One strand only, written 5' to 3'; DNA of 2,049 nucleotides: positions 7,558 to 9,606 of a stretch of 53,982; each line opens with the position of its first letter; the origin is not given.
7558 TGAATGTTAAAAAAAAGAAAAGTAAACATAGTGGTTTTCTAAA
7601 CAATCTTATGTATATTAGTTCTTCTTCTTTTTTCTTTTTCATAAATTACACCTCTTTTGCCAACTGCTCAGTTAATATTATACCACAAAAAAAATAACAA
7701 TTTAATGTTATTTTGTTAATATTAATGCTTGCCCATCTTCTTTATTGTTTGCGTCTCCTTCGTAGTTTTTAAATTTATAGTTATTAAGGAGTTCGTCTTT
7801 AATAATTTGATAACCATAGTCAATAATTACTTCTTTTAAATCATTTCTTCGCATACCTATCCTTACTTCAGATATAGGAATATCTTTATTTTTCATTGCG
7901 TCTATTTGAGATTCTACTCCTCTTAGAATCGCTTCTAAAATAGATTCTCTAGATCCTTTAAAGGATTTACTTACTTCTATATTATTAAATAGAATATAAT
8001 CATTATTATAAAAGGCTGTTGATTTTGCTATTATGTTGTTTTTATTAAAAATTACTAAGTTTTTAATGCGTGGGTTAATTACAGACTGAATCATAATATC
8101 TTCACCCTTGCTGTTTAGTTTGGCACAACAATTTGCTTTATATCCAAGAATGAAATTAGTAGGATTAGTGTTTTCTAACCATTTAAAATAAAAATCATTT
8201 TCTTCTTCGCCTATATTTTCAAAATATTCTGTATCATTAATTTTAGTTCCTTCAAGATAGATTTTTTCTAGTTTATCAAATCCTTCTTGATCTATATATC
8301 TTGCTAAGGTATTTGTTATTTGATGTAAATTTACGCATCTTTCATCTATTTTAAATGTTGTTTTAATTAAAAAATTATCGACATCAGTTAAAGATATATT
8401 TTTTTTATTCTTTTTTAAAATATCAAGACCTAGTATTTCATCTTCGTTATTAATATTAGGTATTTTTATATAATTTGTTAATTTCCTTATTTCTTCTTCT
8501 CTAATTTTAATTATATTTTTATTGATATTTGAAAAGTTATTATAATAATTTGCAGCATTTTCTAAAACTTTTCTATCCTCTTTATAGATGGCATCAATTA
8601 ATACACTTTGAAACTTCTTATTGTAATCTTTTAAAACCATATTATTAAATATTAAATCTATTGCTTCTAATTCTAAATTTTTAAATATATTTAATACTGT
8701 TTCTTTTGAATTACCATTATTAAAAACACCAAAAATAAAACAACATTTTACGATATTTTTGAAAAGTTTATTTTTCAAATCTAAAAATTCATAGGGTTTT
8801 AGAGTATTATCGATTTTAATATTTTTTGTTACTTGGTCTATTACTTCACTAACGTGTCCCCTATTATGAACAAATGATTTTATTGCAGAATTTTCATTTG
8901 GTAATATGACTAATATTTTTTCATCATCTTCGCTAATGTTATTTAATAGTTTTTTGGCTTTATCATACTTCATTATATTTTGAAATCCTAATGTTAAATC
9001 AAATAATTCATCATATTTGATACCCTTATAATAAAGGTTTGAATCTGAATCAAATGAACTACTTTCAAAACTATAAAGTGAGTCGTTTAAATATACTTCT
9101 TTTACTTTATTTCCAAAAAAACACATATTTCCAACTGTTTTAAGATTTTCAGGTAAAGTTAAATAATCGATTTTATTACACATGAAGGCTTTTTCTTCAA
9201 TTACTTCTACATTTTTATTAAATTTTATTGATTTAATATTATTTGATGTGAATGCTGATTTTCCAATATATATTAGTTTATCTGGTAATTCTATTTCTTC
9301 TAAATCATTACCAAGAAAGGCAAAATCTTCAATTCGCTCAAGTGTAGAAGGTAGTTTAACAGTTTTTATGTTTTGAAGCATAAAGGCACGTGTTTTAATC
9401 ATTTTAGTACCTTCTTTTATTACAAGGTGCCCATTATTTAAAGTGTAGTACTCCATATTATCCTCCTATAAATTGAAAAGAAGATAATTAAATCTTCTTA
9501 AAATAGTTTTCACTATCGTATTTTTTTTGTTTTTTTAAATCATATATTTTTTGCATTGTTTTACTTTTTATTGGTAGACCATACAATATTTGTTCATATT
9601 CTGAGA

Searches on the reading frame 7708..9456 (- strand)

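Call 81: search_protein_families(library=pfam, proteins=[window:7708-9456:-], max_evalue=0.0001)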
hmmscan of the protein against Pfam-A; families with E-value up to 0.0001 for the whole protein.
window:7708-9456:- (582 aa): 1 family
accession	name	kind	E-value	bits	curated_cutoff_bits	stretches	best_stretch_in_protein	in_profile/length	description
PF13306.12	LRR_5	-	8.1e-27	94.1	27.7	1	19-141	2-126/127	BspA type Leucine rich repeat region (6 copies)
